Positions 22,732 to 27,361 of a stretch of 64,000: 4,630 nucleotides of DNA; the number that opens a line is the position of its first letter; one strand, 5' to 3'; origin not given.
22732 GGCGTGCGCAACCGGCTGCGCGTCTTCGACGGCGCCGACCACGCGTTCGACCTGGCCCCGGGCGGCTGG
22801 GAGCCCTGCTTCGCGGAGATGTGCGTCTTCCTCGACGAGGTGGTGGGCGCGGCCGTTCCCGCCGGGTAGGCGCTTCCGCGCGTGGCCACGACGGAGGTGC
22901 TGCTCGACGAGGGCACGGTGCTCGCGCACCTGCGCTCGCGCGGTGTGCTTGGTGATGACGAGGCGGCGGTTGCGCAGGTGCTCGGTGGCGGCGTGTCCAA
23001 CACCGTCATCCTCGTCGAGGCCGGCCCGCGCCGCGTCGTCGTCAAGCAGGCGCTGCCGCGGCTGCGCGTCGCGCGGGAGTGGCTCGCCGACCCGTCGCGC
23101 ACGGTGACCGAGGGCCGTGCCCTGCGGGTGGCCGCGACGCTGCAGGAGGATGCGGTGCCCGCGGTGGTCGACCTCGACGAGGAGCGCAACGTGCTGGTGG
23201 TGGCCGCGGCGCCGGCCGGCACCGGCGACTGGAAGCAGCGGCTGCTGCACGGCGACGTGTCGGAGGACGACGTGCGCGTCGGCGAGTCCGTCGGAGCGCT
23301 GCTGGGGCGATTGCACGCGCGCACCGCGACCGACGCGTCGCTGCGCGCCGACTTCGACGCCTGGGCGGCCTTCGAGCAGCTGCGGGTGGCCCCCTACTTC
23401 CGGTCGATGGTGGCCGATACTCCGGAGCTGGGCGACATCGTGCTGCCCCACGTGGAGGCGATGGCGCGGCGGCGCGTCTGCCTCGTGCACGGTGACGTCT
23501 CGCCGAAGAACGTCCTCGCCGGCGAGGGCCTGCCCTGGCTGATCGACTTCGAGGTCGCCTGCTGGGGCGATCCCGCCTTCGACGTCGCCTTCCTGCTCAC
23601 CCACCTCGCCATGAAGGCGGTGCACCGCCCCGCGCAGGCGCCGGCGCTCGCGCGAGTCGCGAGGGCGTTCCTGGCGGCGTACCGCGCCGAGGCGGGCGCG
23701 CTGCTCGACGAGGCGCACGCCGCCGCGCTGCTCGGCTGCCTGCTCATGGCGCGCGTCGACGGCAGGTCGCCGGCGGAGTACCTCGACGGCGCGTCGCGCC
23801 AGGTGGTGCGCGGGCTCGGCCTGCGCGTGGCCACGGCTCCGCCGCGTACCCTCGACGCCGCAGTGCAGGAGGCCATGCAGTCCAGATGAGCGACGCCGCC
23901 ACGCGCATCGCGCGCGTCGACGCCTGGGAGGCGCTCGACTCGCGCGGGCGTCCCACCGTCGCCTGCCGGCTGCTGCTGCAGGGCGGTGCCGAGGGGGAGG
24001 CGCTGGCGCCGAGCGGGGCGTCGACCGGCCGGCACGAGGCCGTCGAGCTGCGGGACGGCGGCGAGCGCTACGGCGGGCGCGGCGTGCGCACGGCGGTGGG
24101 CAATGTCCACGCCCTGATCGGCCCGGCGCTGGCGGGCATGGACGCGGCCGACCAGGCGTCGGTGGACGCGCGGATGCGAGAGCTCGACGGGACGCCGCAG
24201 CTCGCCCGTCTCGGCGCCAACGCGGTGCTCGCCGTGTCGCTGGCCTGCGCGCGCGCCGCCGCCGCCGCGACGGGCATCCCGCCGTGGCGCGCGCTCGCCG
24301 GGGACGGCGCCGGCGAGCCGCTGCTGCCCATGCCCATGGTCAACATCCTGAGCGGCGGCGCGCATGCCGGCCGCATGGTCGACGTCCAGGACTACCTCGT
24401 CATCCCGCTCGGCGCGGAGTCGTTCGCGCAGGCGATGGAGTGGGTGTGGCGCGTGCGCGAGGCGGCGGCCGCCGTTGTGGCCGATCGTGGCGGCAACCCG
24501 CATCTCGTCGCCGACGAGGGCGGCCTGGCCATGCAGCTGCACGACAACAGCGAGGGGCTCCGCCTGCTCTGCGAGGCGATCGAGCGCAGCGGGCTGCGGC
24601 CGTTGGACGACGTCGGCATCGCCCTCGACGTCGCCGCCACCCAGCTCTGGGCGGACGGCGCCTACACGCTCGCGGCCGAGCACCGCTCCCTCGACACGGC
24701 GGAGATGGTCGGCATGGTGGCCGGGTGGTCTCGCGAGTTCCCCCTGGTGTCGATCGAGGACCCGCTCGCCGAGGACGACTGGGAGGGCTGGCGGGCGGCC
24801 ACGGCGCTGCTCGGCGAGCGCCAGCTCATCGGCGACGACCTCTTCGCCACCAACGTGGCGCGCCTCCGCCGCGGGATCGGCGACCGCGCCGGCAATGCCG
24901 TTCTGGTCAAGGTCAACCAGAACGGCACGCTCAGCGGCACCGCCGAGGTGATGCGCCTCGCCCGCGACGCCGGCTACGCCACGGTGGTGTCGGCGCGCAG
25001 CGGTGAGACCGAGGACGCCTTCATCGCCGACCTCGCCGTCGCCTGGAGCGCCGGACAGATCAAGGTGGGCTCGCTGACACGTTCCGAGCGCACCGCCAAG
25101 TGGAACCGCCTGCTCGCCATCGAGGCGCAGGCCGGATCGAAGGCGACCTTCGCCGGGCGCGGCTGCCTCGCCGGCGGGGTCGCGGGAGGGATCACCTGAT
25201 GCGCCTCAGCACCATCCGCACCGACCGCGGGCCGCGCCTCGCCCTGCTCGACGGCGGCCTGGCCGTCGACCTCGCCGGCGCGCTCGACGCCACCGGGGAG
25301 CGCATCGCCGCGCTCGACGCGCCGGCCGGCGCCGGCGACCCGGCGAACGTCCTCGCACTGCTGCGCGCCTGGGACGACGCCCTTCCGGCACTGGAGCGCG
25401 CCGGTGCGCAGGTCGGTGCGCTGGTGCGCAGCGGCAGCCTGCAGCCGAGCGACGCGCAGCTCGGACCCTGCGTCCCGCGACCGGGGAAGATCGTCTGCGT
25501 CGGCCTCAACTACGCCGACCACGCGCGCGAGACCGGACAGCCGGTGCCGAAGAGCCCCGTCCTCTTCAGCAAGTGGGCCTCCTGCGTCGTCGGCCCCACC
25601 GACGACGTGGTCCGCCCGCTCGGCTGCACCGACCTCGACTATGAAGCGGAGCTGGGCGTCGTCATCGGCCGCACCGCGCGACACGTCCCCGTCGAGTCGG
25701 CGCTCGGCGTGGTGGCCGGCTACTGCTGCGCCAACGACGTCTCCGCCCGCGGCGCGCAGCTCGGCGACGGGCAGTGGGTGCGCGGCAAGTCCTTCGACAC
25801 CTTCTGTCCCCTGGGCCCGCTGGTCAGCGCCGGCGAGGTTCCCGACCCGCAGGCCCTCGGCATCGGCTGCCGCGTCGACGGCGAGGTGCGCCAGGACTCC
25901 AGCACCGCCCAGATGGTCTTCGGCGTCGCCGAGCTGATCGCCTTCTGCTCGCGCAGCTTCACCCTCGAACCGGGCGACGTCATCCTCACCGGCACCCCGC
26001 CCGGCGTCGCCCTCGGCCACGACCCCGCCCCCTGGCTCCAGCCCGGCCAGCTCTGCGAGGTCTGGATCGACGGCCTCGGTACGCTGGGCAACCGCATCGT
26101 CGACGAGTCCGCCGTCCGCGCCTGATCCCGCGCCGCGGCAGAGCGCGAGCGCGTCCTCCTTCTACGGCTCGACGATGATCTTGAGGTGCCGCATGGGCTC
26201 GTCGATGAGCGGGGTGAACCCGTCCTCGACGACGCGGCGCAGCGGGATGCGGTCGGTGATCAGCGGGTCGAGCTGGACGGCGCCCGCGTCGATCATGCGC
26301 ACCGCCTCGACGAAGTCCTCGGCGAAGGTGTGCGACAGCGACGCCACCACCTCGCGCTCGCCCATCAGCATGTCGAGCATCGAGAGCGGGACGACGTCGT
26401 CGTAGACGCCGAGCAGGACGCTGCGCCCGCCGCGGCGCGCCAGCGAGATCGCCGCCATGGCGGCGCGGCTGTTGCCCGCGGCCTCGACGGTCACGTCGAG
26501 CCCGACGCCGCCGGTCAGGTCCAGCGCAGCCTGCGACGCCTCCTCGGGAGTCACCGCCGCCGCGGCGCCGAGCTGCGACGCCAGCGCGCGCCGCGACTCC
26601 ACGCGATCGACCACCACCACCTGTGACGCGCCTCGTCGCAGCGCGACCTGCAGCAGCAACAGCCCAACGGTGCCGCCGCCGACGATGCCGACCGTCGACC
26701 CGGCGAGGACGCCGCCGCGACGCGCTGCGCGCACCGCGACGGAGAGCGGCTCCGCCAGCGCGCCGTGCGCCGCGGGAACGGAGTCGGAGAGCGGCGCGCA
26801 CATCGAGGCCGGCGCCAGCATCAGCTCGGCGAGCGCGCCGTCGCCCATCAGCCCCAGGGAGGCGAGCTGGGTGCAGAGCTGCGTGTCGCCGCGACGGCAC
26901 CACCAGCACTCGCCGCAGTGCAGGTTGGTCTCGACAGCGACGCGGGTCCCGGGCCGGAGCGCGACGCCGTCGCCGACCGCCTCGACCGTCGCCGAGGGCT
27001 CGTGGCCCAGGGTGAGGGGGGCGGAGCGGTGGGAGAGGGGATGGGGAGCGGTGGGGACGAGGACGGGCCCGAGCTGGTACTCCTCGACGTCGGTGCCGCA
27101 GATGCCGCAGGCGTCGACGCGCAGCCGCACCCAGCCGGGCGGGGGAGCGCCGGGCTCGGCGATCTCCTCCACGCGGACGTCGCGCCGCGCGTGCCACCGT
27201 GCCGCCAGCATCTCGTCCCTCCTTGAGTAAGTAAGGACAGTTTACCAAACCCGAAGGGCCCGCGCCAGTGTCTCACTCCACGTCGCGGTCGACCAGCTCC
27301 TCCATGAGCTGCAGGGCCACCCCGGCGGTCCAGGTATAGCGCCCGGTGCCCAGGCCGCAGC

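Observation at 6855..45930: Four PhyH-family Fe/2OG dioxygenase paralogs scattered through one CAZyme-rich region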

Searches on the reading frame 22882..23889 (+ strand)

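Call 7: search_protein_families(library=pfam, proteins=[window:22882-23889:+], max_evalue=0.01)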
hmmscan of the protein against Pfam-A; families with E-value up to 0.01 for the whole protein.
window:22882-23889:+ (335 aa): 5 families
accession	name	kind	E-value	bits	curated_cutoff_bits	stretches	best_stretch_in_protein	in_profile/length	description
PF01636.29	APH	-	7.1e-21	75.5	23.2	1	32-269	3-235/239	Phosphotransferase enzyme family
PF19974.5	TCAD9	-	3.1e-07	30.3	40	1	54-270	177-369/429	Ternary complex associated domain 9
PF04655.20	APH_6_hur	-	1.5e-06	28.2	27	1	199-285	159-244/252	Aminoglycoside/hydroxyurea antibiotic resistance kinase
PF01163.29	RIO1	-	0.00049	20.2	22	1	192-223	118-148/187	RIO domain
PF01633.27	Choline_kinase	-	0.0012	18.6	29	1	195-244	158-209/300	Choline/ethanolamine kinase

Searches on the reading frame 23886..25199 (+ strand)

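Call 7: search_protein_families(library=pfam, proteins=[window:23886-25199:+], max_evalue=0.01)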
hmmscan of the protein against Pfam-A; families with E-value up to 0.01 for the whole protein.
window:23886-25199:+ (437 aa): 3 families
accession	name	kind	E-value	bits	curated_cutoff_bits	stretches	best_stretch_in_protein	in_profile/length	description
PF00113.28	Enolase_C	-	1e-85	288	21.5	1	146-426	3-291/296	Enolase, C-terminal TIM barrel domain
PF03952.21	Enolase_N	-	6.4e-46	156.2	35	1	8-136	1-130/131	Enolase, N-terminal domain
PF13378.12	MR_MLE_C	-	9.2e-05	22.7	29.4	1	267-397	53-179/219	Enolase C-terminal domain-like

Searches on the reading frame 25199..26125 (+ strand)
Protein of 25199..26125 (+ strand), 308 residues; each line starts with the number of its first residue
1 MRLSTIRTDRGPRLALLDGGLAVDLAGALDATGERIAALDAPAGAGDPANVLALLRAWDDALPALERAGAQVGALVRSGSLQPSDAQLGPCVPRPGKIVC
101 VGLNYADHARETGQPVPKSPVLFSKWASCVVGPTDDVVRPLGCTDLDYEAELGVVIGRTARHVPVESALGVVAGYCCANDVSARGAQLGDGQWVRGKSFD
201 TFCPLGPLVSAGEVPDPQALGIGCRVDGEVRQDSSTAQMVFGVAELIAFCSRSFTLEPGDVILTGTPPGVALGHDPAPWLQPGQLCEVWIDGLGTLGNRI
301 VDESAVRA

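Call 7: search_protein_families(library=pfam, proteins=[window:25199-26125:+], max_evalue=0.01)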
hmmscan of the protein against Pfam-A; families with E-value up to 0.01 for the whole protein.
window:25199-26125:+ (308 aa): 1 family
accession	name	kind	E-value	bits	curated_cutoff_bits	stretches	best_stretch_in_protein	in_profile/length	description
PF01557.24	FAA_hydrolase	-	2.3e-74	250.1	23.9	1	97-301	1-214/214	Fumarylacetoacetate (FAA) hydrolase C-terminal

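Call 70: search_protein_families(library=ncbifam, proteins=[window:25199-26125:+], max_evalue=0.00001)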
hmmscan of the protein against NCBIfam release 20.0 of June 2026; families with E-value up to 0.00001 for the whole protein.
window:25199-26125:+ (308 aa): 6 families
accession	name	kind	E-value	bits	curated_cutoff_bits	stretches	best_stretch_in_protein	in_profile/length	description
NF053535.1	DhyDRhmHlse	equivalog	1.6e-66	224.5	500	1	83-301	58-279/284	2,4-didehydro-3-deoxy-L-rhamnonate hydrolase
TIGR02303.1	HpaG-C-term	equivalog_domain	2.3e-48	164.8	276.4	1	94-303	41-245/245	4-hydroxyphenylacetate degradation bifunctional isomerase/decarboxylase, C-terminal subunit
NF009399.0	PRK12764.1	equivalog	8.1e-42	143.9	444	1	92-292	18-211/501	fumarylacetoacetate hydrolase family protein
NF011750.0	PRK15203.1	equivalog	1.2e-37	129.7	811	1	96-305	223-427/429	4-hydroxyphenylacetate degradation bifunctional isomerase/decarboxylase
NF007967.0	PRK10691.1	equivalog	7.2e-37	126.8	201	1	97-271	18-197/219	fumarylacetoacetate hydrolase family protein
TIGR02305.1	HpaG-N-term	equivalog_domain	1.9e-31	109.2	228.65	1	114-300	27-205/205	4-hydroxyphenylacetate degradation bifunctional isomerase/decarboxylase, N-terminal subunit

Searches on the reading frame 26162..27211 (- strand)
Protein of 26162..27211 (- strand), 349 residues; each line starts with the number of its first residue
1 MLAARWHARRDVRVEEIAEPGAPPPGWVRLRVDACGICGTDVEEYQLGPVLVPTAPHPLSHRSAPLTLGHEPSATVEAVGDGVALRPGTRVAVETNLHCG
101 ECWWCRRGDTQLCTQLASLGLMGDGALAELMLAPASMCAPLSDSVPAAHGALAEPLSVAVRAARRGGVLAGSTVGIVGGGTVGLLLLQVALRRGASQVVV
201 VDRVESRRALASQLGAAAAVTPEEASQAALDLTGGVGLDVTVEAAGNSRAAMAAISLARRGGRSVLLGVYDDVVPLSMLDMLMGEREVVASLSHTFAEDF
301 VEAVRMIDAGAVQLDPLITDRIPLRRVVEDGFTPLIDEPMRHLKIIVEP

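Call 7: search_protein_families(library=pfam, proteins=[window:26162-27211:-], max_evalue=0.01)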
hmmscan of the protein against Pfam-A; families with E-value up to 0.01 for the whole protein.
window:26162-27211:- (349 aa): 9 families
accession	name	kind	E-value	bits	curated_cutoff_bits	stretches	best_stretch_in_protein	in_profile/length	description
PF08240.17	ADH_N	-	1e-24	87.2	23.5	1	25-143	2-104/104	Alcohol dehydrogenase GroES-like domain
PF00107.32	ADH_zinc_N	-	9e-23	81.1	31.8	1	182-308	2-128/129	Zinc-binding dehydrogenase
PF16912.11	Glu_dehyd_C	-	9.4e-10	38.8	34.9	1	148-327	2-194/211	Glucose dehydrogenase C-terminus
PF03807.23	F420_oxidored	-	0.00054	20.9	21.6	1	173-227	1-58/94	NADP oxidoreductase coenzyme F420-dependent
PF03435.24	Sacchrp_dh_NADP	-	0.00062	20.5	25.1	1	174-265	1-95/129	Saccharopine dehydrogenase NADP binding domain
PF13602.12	ADH_zinc_N_2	-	0.00076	20.9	27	1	214-328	1-117/134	Zinc-binding dehydrogenase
PF02254.24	TrkA_N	-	0.00076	20.2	23.8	1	176-260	3-85/116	TrkA-N domain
PF01488.26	Shikimate_DH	-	0.0046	17.5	24.3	1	163-217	4-59/138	Shikimate / quinate 5-dehydrogenase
PF02826.25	2-Hacid_dh_C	-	0.0049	16.7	25.1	1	162-218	27-82/178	D-isomer specific 2-hydroxyacid dehydrogenase, NAD binding domain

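Call 69: search_solved_structures(query=window:26162-27211:-, max_evalue=1e-20)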
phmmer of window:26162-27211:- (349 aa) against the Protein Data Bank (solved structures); distinct sequences matched with E-value up to 1e-20: 37.
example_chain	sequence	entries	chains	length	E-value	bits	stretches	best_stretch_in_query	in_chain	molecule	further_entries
6ie0_A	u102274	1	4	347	8.1e-50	173.6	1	1-349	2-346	(R,R)-butanediol dehydrogenase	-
4ej6_A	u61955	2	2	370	2.3e-43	152.4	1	11-326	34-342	Putative zinc-binding dehydrogenase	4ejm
1pl6_A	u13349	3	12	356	9.7e-42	147.1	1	7-329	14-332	Sorbitol dehydrogenase | human sorbitol dehydrogenase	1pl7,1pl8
2dfv_A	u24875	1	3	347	7.7e-40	140.8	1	20-322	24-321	Probable L-threonine 3-dehydrogenase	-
2d8a_A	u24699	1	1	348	7.7e-40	140.8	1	20-322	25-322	Probable L-threonine 3-dehydrogenase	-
5vm2_A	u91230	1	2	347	3e-39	138.9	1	19-334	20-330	Alcohol dehydrogenase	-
1e3j_A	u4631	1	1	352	4.7e-39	138.2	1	3-332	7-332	NADP(H)-DEPENDENT KETOSE REDUCTASE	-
3gfb_A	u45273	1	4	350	6.2e-37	131.3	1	20-322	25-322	L-threonine 3-dehydrogenase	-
3qe3_A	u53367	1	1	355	1.9e-36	129.7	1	7-330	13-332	Sorbitol dehydrogenase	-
3ip1_A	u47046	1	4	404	6.9e-32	114.7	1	10-326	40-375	Alcohol dehydrogenase, zinc-containing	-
2dq4_A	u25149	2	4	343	2.2e-31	113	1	22-332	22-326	L-threonine 3-dehydrogenase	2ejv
4ilk_A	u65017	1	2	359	6.8e-31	111.4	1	21-329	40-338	Starvation sensing protein rspB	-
3m6i_A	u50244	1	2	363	2.4e-28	103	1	15-329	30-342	L-arabinitol 4-dehydrogenase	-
7y9p_A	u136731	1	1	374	3.2e-28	102.6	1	11-309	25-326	Xylitol dehydrogenase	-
4oh1_A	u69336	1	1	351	4.3e-27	98.9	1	23-307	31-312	L-iditol 2-dehydrogenase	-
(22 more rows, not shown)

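Call 70: search_protein_families(library=ncbifam, proteins=[window:26162-27211:-], max_evalue=0.00001)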
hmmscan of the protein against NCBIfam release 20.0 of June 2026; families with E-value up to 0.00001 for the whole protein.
window:26162-27211:- (349 aa): 19 families
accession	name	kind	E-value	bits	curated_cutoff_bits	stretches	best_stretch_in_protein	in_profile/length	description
NF041097.1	keto_inos_dh_IolM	equivalog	9.9e-60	202.2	450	1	6-329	34-372/389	scyllo-inosose 3-dehydrogenase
NF003808.0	PRK05396.1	equivalog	1.9e-46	158.5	380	1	25-332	25-325/341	L-threonine 3-dehydrogenase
TIGR00692.1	tdh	equivalog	2.6e-46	158.2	458.35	1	28-326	26-320/340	L-threonine 3-dehydrogenase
NF007489.0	PRK10083.1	equivalog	2.3e-40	138.6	376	1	13-329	13-318/339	Zn-dependent oxidoreductase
NF007375.0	PRK09880.1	equivalog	5.6e-40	137.1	469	1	30-327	32-323/344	L-idonate 5-dehydrogenase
TIGR03989.1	Rxyl_3153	subfamily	6.4e-32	111.2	440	2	161-334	177-357/370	NDMA-dependent alcohol dehydrogenase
NF007642.0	PRK10309.1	equivalog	4.6e-29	101.7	550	1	6-324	6-323/347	galactitol-1-phosphate 5-dehydrogenase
TIGR03451.1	mycoS_dep_FDH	equivalog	1.2e-27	96.7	512.9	1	11-333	13-344/358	S-(hydroxymethyl)mycothiol dehydrogenase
NF006940.0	PRK09422.1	equivalog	5.2e-24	84.8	344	1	29-313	28-304/338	alcohol dehydrogenase AdhP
TIGR03366.1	HpnZ_proposed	hypoth_equivalog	3.2e-23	82.4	328.1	1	26-326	6-314/315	putative phosphonate catabolism associated alcohol dehydrogenase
TIGR02818.1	adh_III_F_hyde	equivalog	4.5e-22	78.6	543.95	2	168-327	183-349/368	S-(hydroxymethyl)glutathione dehydrogenase/class III alcohol dehydrogenase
NF010344.0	PRK13771.1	subfamily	6.1e-22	78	349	1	9-327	10-313/334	putative alcohol dehydrogenase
TIGR03201.1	dearomat_had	equivalog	1.5e-18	67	338.65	1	17-319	18-322/349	6-hydroxycyclohex-1-ene-1-carbonyl-CoA dehydrogenase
TIGR02822.1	adh_fam_2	subfamily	1.9e-18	66.6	283.5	1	22-298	24-285/329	zinc-binding alcohol dehydrogenase family protein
NF047908.1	AldhRedAhr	equivalog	5e-18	65.1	470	1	28-294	31-286/335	NADPH-dependent aldehyde reductase Ahr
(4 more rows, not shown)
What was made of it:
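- The ADHs are polyol or inosose dehydrogenase types (calls 69, 70).
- Tried and rejected: They are polyol or inosose dehydrogenase types (calls 69, 70).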
